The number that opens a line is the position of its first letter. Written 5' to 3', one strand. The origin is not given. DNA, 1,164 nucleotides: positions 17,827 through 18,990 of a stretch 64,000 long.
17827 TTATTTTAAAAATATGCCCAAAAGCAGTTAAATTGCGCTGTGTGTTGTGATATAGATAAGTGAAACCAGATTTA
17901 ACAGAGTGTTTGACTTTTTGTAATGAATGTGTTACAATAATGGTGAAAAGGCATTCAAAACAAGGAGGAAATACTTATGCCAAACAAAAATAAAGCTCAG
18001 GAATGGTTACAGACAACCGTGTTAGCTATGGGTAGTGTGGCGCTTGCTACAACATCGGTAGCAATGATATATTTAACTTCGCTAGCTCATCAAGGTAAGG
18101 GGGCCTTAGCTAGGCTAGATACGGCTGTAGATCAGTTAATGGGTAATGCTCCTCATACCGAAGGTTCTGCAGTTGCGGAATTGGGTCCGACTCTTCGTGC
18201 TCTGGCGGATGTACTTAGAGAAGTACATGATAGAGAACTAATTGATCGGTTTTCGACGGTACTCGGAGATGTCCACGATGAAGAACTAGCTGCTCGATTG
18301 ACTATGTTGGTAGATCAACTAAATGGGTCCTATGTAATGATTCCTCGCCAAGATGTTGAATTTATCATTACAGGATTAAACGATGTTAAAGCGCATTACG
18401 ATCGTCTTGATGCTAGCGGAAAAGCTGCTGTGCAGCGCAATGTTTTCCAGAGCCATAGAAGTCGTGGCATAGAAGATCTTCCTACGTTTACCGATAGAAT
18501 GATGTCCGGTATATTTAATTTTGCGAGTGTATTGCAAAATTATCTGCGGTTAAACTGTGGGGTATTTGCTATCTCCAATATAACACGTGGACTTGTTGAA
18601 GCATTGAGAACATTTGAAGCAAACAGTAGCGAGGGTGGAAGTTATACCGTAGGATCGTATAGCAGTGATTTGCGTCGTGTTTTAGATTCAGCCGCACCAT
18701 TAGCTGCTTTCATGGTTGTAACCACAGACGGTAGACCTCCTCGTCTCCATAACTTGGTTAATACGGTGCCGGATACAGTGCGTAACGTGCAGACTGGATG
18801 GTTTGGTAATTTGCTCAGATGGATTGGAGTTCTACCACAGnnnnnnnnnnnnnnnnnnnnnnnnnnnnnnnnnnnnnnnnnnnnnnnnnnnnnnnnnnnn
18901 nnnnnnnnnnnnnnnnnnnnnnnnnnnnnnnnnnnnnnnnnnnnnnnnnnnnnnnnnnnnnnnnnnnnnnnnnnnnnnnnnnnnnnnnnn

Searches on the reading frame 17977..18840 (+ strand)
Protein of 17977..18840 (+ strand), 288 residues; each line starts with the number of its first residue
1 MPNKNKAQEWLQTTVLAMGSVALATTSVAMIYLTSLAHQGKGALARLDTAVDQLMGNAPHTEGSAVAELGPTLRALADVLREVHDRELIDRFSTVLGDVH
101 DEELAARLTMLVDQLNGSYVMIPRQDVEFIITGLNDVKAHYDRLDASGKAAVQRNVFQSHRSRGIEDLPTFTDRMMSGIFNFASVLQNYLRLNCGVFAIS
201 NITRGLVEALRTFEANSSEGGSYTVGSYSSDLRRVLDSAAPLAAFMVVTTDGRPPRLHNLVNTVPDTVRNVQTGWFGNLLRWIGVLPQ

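Call 4: search_protein_families(library=pfam, proteins=[window:17977-18840:+], max_evalue=10)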
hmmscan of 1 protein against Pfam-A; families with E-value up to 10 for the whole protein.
window:17977-18840:+ (288 aa): 2 families
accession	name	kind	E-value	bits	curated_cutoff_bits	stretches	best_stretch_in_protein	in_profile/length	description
PF12919.13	TcdA_TcdB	-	0.13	11.9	23.6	1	76-193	252-371/382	TcdA/TcdB catalytic glycosyltransferase domain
PF09485.15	CRISPR_Cse2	-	0.16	12.8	24.6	1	41-118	52-105/137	CRISPR-associated protein Cse2 (CRISPR_cse2)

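Call 5: search_protein_families(library=ncbifam, proteins=[window:17977-18840:+], max_evalue=10)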
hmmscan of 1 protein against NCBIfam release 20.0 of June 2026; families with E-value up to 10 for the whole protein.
window:17977-18840:+ (288 aa): 0 families

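Call 7: find_homologous_proteins(query=window:17977-18840:+, max_evalue=0.001)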
Query window:17977-18840:+ (288 aa): 12 proteins with E <= 0.001 among 3778 candidates.
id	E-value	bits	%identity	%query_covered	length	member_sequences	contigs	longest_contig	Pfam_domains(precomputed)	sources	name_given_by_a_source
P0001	7.8e-186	634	100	100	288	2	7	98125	-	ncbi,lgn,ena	-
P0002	1.3e-176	604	96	99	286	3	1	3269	-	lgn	-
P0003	6.1e-132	457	87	86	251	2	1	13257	-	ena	-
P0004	2.1e-77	278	53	100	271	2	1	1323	-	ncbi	-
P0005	1.3e-74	269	53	100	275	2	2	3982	-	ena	-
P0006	1.4e-72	263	51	100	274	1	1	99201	-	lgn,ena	-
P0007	9.5e-70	253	49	100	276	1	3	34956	-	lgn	-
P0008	1.2e-68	250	49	100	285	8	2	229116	-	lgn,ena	-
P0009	1.3e-68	249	49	100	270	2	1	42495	-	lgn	-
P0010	3.6e-68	248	47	100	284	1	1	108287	-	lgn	-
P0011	2.4e-55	206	44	100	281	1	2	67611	-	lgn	-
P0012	4.1e-55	205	44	100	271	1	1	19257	-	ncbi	-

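Call 9: find_encoding_contigs(protein=P0001, flank=6000, max_places=6)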
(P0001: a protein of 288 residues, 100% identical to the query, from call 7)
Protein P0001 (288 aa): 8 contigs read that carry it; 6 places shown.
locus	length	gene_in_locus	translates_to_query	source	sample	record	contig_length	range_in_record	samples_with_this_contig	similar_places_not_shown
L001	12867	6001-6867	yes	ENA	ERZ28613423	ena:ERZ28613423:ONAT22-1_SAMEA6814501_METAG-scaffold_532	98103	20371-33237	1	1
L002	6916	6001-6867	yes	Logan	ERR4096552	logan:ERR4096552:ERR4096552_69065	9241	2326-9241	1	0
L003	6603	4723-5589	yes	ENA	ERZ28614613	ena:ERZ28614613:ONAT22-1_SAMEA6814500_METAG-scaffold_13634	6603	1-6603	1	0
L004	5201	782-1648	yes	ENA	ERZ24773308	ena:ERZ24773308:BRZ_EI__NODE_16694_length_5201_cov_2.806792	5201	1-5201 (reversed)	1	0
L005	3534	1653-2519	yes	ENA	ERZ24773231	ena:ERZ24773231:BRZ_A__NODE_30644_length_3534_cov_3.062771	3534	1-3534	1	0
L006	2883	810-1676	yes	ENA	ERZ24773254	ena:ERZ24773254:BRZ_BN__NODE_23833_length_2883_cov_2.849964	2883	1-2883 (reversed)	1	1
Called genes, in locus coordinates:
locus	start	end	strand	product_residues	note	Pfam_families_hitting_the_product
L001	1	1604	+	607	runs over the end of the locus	PF00009:GTP_EFTU, PF01926:MMR_HSR1 (faint), PF22042:EF-G_D2, PF03144:GTP_EFTU_D2, PF00679:EFG_C, PF21018:BipA_C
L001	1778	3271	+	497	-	PF11380:Stealth_CR2, PF14200:RicinB_lectin_2, PF00652:Ricin_B_lectin, PF14200:RicinB_lectin_2 (weak)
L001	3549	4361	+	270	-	PF08659:KR (weak), PF13561:adh_short_C2, PF00106:adh_short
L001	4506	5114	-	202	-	-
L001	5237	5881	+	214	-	PF00730:HhH-GPD, PF00633:HHH (weak)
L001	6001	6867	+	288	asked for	-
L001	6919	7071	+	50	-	-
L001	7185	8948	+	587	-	PF07973:tRNA_SAD, PF00587:tRNA-synt_2b, PF03129:HGTP_anticodon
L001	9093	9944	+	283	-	PF00398:RrnaAD, PF05401:NodS (weak), PF13649:Methyltransf_25 (weak)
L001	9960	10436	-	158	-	PF00383:dCMP_cyt_deam_1, PF14437:MafB19-deam, PF14439:Bd3614-deam (weak)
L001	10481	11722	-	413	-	-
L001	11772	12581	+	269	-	PF00924:MS_channel_2nd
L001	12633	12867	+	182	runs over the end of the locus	PF14277:DUF4364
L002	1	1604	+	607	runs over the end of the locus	PF00009:GTP_EFTU, PF01926:MMR_HSR1 (faint), PF22042:EF-G_D2, PF03144:GTP_EFTU_D2, PF00679:EFG_C, PF21018:BipA_C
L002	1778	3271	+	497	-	PF11380:Stealth_CR2, PF14200:RicinB_lectin_2, PF00652:Ricin_B_lectin, PF14200:RicinB_lectin_2 (weak)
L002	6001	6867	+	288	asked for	-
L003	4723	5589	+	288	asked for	-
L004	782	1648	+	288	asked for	-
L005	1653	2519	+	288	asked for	-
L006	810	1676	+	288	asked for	-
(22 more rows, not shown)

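Call 10: find_encoding_contigs(protein=P0008, flank=6000, max_places=4)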
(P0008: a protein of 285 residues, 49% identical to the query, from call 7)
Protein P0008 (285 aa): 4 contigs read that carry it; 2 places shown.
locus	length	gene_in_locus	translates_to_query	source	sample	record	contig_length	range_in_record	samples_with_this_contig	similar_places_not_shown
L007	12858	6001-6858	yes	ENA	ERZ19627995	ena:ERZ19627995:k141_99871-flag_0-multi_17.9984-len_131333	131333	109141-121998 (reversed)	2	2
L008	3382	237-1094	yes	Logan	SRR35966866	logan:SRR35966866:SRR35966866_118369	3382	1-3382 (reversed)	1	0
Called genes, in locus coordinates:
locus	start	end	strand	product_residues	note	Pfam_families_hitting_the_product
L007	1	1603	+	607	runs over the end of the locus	PF00009:GTP_EFTU, PF01926:MMR_HSR1 (faint), PF22042:EF-G_D2, PF03144:GTP_EFTU_D2, PF00679:EFG_C, PF21018:BipA_C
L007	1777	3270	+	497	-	PF11380:Stealth_CR2, PF14200:RicinB_lectin_2, PF00652:Ricin_B_lectin, PF14200:RicinB_lectin_2 (weak)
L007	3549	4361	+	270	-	PF08659:KR (weak), PF00106:adh_short, PF13561:adh_short_C2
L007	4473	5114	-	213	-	-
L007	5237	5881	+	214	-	PF00730:HhH-GPD, PF00633:HHH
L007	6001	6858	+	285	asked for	-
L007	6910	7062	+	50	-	-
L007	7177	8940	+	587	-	PF07973:tRNA_SAD, PF00587:tRNA-synt_2b, PF03129:HGTP_anticodon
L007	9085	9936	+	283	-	PF00398:RrnaAD, PF05401:NodS (weak), PF08241:Methyltransf_11 (faint), PF13649:Methyltransf_25 (weak)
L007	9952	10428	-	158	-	PF00383:dCMP_cyt_deam_1, PF14437:MafB19-deam, PF14439:Bd3614-deam (weak)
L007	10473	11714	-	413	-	-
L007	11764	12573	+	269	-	PF00924:MS_channel_2nd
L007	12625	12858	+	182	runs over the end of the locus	PF14277:DUF4364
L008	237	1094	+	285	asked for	-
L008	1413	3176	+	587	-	PF07973:tRNA_SAD, PF00587:tRNA-synt_2b, PF03129:HGTP_anticodon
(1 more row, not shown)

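Call 11: find_encoding_contigs(protein=P0010, flank=6000, max_places=4)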
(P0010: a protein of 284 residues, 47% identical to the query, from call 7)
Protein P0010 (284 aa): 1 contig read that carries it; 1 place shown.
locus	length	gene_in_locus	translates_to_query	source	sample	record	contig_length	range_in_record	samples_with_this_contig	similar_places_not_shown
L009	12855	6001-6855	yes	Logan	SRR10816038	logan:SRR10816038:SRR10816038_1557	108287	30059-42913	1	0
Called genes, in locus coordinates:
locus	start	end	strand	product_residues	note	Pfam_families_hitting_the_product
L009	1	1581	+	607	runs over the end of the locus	PF00009:GTP_EFTU, PF01926:MMR_HSR1 (faint), PF22042:EF-G_D2, PF03144:GTP_EFTU_D2, PF00679:EFG_C, PF21018:BipA_C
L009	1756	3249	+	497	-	PF11380:Stealth_CR2, PF14200:RicinB_lectin_2, PF00652:Ricin_B_lectin, PF14200:RicinB_lectin_2 (weak)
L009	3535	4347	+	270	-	PF08659:KR (weak), PF00106:adh_short, PF13561:adh_short_C2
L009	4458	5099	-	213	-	-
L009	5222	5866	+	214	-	PF00730:HhH-GPD, PF00633:HHH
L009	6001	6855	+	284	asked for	-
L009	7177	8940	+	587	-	PF07973:tRNA_SAD, PF00587:tRNA-synt_2b, PF03129:HGTP_anticodon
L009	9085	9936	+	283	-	PF00398:RrnaAD, PF05401:NodS (weak), PF13649:Methyltransf_25 (weak)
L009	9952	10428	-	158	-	PF00383:dCMP_cyt_deam_1, PF14437:MafB19-deam, PF14439:Bd3614-deam (weak)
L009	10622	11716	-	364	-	-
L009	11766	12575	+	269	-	PF00924:MS_channel_2nd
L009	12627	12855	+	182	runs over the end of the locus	PF14277:DUF4364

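Call 15: find_related_loci(query=A1, collection=genome_contigs, flank=8000)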
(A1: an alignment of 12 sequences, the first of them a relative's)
Query A1 (288 aa) in genome_contigs; peptide patterns used: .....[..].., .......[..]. (x = any residue, [..] = any of these).
91 stretches matched a pattern, but none encodes a relative of the query by tblastn (E <= 1e-3).

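Call 18: list_cluster_members(proteins=[P0001, P0004, P0012, P0008])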
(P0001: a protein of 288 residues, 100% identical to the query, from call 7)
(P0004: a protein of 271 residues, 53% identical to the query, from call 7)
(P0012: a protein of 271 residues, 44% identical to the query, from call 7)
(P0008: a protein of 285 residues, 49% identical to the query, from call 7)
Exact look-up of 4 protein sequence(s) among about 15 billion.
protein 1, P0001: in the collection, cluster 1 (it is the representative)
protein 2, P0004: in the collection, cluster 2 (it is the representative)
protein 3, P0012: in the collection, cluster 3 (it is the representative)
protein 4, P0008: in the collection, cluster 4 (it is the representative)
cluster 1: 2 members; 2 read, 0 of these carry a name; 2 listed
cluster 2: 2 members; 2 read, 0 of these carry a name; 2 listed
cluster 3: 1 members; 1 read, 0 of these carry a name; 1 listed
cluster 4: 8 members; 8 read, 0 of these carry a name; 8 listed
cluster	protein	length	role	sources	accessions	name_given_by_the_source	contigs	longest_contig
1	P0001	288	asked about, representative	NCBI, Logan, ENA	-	-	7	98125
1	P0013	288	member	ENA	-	-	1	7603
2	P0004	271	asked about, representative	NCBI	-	-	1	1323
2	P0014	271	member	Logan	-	-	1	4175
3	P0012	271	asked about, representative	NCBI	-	-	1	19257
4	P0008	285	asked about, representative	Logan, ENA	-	-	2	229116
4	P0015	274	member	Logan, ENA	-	-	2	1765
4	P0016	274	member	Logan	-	-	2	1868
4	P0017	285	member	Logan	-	-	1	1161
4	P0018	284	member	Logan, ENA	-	-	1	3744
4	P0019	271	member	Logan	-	-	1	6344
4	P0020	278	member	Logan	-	-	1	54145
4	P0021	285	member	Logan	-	-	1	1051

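Call 19: find_encoding_contigs(protein=P0012, flank=8000, max_places=3)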
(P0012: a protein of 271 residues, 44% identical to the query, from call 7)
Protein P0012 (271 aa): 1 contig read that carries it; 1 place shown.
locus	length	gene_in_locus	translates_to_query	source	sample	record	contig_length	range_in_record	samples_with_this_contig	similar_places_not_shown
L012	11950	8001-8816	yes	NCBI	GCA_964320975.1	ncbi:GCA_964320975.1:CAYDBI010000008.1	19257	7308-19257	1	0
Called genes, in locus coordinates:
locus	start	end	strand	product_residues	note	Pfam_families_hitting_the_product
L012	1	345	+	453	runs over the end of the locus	PF00009:GTP_EFTU (weak), PF01926:MMR_HSR1, PF02421:FeoB_N, PF04548:AIG1 (weak), PF01926:MMR_HSR1, PF02421:FeoB_N, PF00009:GTP_EFTU, PF14714:KH_dom-like, +4 more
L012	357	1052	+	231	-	PF02660:G3P_acyltransf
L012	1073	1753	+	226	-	PF00300:His_Phos_1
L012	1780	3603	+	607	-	PF00009:GTP_EFTU, PF01926:MMR_HSR1 (faint), PF22042:EF-G_D2, PF03144:GTP_EFTU_D2, PF00679:EFG_C, PF21018:BipA_C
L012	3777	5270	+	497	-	PF11380:Stealth_CR2, PF14200:RicinB_lectin_2, PF00652:Ricin_B_lectin, PF14200:RicinB_lectin_2 (weak)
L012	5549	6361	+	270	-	PF08659:KR (weak), PF00106:adh_short, PF13561:adh_short_C2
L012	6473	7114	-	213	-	-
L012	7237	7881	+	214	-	PF00730:HhH-GPD, PF00633:HHH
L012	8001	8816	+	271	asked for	-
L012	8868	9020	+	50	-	-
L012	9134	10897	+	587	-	PF07973:tRNA_SAD, PF00587:tRNA-synt_2b, PF03129:HGTP_anticodon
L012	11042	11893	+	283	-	PF00398:RrnaAD, PF05401:NodS (weak), PF13649:Methyltransf_25 (weak)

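Call 20: find_encoding_contigs(protein=P0011, flank=8000, max_places=3)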
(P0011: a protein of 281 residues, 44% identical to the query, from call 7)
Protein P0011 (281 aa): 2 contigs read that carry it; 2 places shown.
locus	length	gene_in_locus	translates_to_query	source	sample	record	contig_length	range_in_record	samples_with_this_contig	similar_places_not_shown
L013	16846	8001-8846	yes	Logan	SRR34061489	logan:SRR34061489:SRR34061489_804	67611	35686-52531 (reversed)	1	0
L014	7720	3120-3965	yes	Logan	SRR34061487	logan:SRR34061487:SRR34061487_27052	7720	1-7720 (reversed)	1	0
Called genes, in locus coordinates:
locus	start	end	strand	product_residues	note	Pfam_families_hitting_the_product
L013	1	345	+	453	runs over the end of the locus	PF00009:GTP_EFTU (weak), PF01926:MMR_HSR1, PF02421:FeoB_N, PF04548:AIG1 (weak), PF01926:MMR_HSR1, PF02421:FeoB_N, PF00009:GTP_EFTU, PF14714:KH_dom-like, +4 more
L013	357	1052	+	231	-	PF02660:G3P_acyltransf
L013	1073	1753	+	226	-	PF00300:His_Phos_1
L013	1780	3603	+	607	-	PF00009:GTP_EFTU, PF01926:MMR_HSR1 (faint), PF22042:EF-G_D2, PF03144:GTP_EFTU_D2, PF00679:EFG_C, PF21018:BipA_C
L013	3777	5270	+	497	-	PF11380:Stealth_CR2, PF14200:RicinB_lectin_2, PF00652:Ricin_B_lectin, PF14200:RicinB_lectin_2 (weak)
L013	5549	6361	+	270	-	PF08659:KR (weak), PF00106:adh_short, PF13561:adh_short_C2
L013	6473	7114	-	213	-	-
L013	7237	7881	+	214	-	PF00730:HhH-GPD, PF00633:HHH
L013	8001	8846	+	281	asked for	-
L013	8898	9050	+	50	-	-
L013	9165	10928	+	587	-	PF07973:tRNA_SAD, PF00587:tRNA-synt_2b, PF03129:HGTP_anticodon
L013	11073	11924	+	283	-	PF00398:RrnaAD, PF05401:NodS (weak), PF08241:Methyltransf_11 (faint), PF13649:Methyltransf_25 (weak)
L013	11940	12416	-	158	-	PF00383:dCMP_cyt_deam_1, PF14437:MafB19-deam, PF14439:Bd3614-deam (weak)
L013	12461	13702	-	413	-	-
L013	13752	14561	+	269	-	PF00924:MS_channel_2nd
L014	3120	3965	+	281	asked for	-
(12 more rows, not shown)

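Call 21: find_encoding_contigs(protein=P0006, flank=8000, max_places=3)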
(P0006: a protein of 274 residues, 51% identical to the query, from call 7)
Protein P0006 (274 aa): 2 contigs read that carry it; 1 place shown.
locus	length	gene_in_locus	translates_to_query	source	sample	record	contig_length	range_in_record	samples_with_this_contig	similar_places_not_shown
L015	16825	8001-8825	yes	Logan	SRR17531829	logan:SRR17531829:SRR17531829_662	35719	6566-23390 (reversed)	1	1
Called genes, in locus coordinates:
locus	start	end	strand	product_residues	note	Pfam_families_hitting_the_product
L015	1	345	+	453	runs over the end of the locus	PF00009:GTP_EFTU (weak), PF01926:MMR_HSR1, PF02421:FeoB_N, PF04548:AIG1 (weak), PF01926:MMR_HSR1, PF02421:FeoB_N, PF00009:GTP_EFTU, PF14714:KH_dom-like, +4 more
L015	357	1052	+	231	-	PF02660:G3P_acyltransf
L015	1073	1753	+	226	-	PF00300:His_Phos_1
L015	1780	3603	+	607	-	PF00009:GTP_EFTU, PF01926:MMR_HSR1 (faint), PF22042:EF-G_D2, PF03144:GTP_EFTU_D2, PF00679:EFG_C, PF21018:BipA_C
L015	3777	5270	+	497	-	PF11380:Stealth_CR2, PF14200:RicinB_lectin_2, PF00652:Ricin_B_lectin, PF14200:RicinB_lectin_2 (weak)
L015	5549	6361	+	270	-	PF08659:KR (weak), PF00106:adh_short, PF13561:adh_short_C2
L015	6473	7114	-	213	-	-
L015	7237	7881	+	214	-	PF00730:HhH-GPD, PF00633:HHH (weak)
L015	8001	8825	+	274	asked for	-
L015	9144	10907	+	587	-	PF07973:tRNA_SAD, PF00587:tRNA-synt_2b, PF03129:HGTP_anticodon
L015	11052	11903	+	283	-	PF00398:RrnaAD, PF05401:NodS (weak), PF08241:Methyltransf_11 (faint), PF13649:Methyltransf_25 (weak)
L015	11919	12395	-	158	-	PF00383:dCMP_cyt_deam_1, PF14437:MafB19-deam, PF14439:Bd3614-deam (weak)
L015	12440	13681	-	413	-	-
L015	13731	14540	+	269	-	PF00924:MS_channel_2nd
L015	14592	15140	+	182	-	PF14277:DUF4364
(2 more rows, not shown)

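Call 23: search_protein_representatives(alignment_id=A1)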
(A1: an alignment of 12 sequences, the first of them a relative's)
Query: 12 sequences, 274 profile positions. Proteins with E-value up to 0.001 (for the whole library): 3; up to 1e-10: 3; up to 1e-30: 1. The best 3 are listed.
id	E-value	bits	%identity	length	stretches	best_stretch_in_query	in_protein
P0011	1.5e-154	529.8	-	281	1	1-274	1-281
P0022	2.1e-25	106.2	-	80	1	195-270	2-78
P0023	2.6e-14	69.9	-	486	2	1-69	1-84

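Call 26: find_encoding_contigs(protein=P0023, flank=8000, max_places=4)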
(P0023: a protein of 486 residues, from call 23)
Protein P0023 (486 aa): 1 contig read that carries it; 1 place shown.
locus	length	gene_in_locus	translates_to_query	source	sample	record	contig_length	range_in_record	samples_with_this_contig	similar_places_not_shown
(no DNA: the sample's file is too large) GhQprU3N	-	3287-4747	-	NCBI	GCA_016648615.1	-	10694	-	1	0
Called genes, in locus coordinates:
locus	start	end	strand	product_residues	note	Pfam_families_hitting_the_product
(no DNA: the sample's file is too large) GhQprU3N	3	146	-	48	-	?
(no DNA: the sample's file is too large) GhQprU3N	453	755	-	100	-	-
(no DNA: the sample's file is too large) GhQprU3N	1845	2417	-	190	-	-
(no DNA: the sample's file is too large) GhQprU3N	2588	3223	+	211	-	PF00730:HhH-GPD, PF00633:HHH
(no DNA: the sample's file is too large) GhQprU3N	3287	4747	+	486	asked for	-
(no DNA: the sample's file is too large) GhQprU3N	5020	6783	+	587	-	PF07973:tRNA_SAD, PF00587:tRNA-synt_2b, PF03129:HGTP_anticodon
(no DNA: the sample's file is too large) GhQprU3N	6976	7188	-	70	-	-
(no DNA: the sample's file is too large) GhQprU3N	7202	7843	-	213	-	PF13606:Ank_3 (faint), PF13637:Ank_4 (faint), PF12796:Ank_2, PF13857:Ank_5 (weak), PF00023:Ank (weak)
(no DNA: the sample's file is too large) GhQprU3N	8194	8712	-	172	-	PF01288:HPPK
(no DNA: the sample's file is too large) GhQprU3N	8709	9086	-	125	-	PF02152:FolB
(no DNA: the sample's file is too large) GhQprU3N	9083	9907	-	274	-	PF00809:Pterin_bind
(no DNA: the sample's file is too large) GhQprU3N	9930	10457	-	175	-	PF01227:GTP_cyclohydroI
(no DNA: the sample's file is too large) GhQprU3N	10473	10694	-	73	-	?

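Call 27: find_homologous_proteins(query=P0023, max_evalue=0.001)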
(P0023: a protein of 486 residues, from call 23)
Query P0023 (486 aa): 1 proteins with E <= 0.001 among 8000 candidates.
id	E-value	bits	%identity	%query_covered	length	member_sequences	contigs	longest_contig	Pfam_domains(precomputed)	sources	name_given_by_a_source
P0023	0.0e+0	1097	100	100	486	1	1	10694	-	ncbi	-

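Call 28: predict_structure(alignment_id=A1)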
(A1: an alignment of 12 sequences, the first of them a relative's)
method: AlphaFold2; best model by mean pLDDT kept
length: 288 residues; sequences in the alignment: 12
mean_pLDDT: 60.6   pTM: 0.56
mean pLDDT of the five models: 60.6, 58.6, 58.5, 57.6, 56.5
residues with pLDDT >= 90: 27; 70-90: 86; 50-70: 66; < 50: 109
segments of 3 or more residues with pLDDT < 50: 1-50, 57-66, 101-107, 162-164, 257-288
pLDDT, mean of each block of 10 residues (from residue 1): 30 24 34 41 44 48 49 56 56 59 48 55 92 92 89 76 62 77 84 80 86 82 82 83 68 55 31 36 31
secondary structure, 60 per line:
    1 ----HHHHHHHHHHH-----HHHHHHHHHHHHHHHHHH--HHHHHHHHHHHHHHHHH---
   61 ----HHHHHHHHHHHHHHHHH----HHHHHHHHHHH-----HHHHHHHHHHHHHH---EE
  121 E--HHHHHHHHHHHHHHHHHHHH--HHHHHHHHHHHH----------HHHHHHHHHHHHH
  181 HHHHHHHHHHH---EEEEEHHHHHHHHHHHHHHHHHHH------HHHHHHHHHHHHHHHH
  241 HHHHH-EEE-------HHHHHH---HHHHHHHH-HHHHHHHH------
elements in order: H5-15 H21-38 H41-57 H65-81 H86-96 H102-115 E119-121 H124-143 H146-157 H168-191 E195-199 H200-218 H225-245 E247-249 H257-262 H266-273 H275-282
